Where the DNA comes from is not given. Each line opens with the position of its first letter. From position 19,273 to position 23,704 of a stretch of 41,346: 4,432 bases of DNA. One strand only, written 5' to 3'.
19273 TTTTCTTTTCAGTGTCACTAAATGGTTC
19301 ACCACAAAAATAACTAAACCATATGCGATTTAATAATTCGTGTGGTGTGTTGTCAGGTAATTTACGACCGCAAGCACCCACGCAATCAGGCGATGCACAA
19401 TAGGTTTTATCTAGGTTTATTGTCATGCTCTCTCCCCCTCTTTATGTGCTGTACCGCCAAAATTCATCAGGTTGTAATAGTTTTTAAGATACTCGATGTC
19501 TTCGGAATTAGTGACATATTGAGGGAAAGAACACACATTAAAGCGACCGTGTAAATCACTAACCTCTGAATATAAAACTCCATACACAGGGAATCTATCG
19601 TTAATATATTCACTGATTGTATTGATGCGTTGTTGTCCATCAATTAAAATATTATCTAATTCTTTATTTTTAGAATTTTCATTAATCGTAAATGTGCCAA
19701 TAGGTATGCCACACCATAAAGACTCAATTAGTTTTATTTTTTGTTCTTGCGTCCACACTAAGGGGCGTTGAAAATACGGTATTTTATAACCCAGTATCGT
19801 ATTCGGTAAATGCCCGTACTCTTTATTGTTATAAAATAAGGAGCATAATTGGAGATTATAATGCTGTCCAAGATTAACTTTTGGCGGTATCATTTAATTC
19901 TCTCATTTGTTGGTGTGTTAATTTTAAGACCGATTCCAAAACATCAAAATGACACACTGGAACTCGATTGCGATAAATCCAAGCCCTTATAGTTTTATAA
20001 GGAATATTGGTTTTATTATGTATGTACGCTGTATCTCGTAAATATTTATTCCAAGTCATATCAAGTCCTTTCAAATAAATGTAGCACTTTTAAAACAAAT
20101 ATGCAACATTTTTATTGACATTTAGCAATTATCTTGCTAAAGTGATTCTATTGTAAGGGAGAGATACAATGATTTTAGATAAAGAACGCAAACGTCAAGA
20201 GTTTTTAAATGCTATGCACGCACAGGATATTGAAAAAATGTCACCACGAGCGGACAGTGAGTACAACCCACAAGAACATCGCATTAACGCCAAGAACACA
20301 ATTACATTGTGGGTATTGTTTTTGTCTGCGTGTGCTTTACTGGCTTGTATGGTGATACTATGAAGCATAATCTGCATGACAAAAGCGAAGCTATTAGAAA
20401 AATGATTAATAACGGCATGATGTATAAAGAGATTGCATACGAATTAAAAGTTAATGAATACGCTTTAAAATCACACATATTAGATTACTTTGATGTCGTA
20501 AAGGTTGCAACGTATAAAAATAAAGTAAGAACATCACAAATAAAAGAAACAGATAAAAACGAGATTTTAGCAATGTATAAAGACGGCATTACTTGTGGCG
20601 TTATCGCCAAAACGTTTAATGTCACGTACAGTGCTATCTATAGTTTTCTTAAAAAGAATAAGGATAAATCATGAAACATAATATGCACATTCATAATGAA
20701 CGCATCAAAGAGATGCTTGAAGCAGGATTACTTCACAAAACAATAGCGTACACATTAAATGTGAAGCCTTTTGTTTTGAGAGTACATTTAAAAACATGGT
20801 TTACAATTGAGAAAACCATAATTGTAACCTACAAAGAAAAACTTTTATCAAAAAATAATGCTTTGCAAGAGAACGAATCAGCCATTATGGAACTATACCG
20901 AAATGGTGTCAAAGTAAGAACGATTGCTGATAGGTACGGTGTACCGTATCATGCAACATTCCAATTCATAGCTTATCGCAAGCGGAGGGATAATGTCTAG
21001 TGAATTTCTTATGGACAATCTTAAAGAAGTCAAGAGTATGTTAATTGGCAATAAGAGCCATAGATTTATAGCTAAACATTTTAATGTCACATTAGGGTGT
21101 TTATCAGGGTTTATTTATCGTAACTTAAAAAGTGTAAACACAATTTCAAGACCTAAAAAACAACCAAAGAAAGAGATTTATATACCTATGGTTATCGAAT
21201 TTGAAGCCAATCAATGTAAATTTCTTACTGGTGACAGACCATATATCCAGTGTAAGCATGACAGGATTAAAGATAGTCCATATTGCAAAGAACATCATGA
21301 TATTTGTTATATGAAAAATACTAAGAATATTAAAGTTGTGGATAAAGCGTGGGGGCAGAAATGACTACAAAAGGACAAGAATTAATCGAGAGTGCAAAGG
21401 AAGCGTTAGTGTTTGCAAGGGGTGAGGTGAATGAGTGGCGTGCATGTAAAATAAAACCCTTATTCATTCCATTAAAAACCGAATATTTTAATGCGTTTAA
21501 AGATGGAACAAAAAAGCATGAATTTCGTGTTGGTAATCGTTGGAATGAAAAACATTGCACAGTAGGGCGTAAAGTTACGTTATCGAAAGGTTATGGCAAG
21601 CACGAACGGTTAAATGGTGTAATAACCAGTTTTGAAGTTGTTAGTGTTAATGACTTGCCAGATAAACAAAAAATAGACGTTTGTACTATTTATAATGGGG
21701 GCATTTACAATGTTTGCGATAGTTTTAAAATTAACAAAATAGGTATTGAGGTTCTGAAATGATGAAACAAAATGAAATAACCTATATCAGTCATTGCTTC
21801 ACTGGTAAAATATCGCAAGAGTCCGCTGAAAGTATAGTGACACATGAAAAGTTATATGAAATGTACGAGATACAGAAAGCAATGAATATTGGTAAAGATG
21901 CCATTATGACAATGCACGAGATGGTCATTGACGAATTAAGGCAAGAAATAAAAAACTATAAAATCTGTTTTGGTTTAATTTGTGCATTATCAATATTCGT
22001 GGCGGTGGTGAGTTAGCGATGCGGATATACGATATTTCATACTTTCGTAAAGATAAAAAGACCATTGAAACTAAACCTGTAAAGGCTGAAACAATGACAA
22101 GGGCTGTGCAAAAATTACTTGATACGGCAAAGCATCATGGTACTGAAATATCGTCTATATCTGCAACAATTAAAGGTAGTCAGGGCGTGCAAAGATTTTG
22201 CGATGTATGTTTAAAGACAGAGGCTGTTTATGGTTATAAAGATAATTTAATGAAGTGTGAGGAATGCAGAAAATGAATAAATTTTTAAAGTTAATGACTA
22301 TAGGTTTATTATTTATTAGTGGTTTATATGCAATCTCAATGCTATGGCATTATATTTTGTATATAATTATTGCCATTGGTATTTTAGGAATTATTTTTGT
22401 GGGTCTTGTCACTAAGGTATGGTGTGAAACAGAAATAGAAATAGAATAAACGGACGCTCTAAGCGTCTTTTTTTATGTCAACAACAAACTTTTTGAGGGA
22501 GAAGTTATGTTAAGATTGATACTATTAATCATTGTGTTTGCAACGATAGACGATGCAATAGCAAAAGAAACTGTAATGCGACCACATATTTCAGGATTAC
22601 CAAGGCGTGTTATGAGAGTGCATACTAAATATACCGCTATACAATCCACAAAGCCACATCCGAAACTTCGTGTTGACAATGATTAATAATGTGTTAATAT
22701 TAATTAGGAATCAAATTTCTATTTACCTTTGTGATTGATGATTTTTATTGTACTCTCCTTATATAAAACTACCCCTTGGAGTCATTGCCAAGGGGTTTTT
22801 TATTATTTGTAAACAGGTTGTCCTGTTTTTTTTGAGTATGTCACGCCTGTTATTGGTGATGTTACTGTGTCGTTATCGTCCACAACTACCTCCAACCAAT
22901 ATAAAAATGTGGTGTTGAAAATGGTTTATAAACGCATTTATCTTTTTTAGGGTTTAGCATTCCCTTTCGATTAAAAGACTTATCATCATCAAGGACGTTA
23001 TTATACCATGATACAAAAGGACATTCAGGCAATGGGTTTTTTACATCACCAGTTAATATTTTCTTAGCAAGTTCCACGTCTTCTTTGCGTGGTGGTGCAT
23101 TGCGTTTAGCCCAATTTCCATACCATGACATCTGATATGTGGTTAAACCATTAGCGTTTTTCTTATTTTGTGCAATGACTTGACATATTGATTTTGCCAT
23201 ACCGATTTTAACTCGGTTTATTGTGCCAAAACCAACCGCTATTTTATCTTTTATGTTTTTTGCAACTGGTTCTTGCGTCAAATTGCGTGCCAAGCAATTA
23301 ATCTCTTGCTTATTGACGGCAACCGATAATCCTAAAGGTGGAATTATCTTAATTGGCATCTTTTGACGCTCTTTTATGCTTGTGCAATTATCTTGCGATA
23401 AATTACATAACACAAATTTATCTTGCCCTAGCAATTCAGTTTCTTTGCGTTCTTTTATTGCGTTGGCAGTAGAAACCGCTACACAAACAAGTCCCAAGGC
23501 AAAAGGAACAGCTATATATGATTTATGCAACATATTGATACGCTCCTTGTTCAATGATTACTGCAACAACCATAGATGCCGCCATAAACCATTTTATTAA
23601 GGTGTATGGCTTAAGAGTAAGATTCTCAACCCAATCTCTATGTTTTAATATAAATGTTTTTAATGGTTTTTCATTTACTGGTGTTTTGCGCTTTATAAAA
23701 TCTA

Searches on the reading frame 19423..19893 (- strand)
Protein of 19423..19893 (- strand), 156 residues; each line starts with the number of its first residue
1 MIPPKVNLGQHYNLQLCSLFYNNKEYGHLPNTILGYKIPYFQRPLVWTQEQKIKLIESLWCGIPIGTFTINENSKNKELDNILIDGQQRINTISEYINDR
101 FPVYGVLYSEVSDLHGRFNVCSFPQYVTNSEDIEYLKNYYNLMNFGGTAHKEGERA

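Call 35: search_protein_families(library=phrogs, proteins=[window:19423-19893:-], max_evalue=0.001)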
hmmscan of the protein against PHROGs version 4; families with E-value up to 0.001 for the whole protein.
window:19423-19893:- (156 aa): 3 families
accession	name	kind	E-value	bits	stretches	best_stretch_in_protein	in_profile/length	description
phrog_1583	-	unknown function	5.4e-31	108.7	1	35-155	35-168/417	-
phrog_2598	-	unknown function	1.1e-15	58.7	1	36-104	47-112/352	-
phrog_26759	-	unknown function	2.1e-05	24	1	41-101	29-88/593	-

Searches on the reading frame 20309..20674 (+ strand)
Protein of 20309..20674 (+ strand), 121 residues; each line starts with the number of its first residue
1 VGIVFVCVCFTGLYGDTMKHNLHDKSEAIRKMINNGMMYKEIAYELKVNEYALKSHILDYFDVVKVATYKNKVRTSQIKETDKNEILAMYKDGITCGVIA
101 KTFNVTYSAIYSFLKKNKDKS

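Call 35: search_protein_families(library=phrogs, proteins=[window:20309-20674:+], max_evalue=0.001)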
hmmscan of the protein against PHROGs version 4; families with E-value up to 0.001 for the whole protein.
window:20309-20674:+ (121 aa): 14 families
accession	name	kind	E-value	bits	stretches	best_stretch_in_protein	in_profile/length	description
phrog_323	-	transcription regulation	2.7e-08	34.8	1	72-118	143-189/319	transcriptional regulator, D5-like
phrog_151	-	integration and excision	9.7e-07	28.7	1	18-119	62-170/582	transposase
phrog_2308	-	unknown function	7.2e-06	27.1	0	24-58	4-38/138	-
phrog_3910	-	transcription regulation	1.9e-05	24.8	0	70-117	62-109/356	transcriptional regulator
phrog_4538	-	unknown function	4.6e-05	23.5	1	61-118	338-393/447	-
phrog_125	-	DNA, RNA and nucleotide metabolism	7.8e-05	23.3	0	70-120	153-206/254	DNA invertase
phrog_1303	-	DNA, RNA and nucleotide metabolism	0.00012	22.9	1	19-116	22-120/184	DNA binding protein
phrog_3855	-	DNA, RNA and nucleotide metabolism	0.00015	23.2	0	72-117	59-103/115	HTH DNA binding protein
phrog_20467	-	DNA, RNA and nucleotide metabolism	0.00043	21.1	0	64-116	49-101/112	HNH endonuclease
phrog_664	-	DNA, RNA and nucleotide metabolism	0.00056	20.8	0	75-112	82-119/210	DNA binding protein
phrog_5406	-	unknown function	0.00059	20.5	0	69-115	191-237/240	-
phrog_5229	-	unknown function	0.00084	20.4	0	67-119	55-107/127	-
phrog_509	-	head and packaging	0.00085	19.9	0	19-69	4-55/238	terminase small subunit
phrog_4645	-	DNA, RNA and nucleotide metabolism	0.00087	19.5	1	34-117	3-80/308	endonuclease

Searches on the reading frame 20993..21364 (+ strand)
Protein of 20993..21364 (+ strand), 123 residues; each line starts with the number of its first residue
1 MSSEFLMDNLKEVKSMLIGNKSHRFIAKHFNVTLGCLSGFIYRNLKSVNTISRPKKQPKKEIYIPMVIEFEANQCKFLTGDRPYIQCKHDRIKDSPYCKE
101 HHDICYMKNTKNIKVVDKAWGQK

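Call 35: search_protein_families(library=phrogs, proteins=[window:20993-21364:+], max_evalue=0.001)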
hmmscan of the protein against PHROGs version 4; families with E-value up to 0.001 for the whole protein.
window:20993-21364:+ (123 aa): 1 family
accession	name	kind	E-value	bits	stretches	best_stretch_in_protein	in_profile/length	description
phrog_16311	-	unknown function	2.5e-05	25.5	0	64-111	102-149/151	-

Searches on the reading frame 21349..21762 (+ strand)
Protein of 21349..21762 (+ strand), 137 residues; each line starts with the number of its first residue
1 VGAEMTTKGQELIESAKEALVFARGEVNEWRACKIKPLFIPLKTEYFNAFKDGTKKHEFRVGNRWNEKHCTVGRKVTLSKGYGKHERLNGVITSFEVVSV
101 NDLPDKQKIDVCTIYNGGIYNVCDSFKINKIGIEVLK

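Call 35: search_protein_families(library=phrogs, proteins=[window:21349-21762:+], max_evalue=0.001)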
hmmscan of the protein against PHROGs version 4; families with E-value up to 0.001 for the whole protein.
window:21349-21762:+ (137 aa): 1 family
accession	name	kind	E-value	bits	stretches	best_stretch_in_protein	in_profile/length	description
phrog_625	-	unknown function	2.1e-06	28.8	1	37-86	3-54/98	-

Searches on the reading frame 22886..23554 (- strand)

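Call 35: search_protein_families(library=phrogs, proteins=[window:22886-23554:-], max_evalue=0.001)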
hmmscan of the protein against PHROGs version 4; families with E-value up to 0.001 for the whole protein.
window:22886-23554:- (222 aa): 0 families

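Call 83: search_protein_families(library=pfam, proteins=[window:22886-23554:-], max_evalue=0.01)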
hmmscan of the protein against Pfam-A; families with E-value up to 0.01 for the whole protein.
window:22886-23554:- (222 aa): 1 family
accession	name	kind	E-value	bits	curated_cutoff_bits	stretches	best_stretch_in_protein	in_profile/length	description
PF07486.17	Hydrolase_2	-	0.00074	20.5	27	1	101-176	4-68/100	Cell Wall Hydrolase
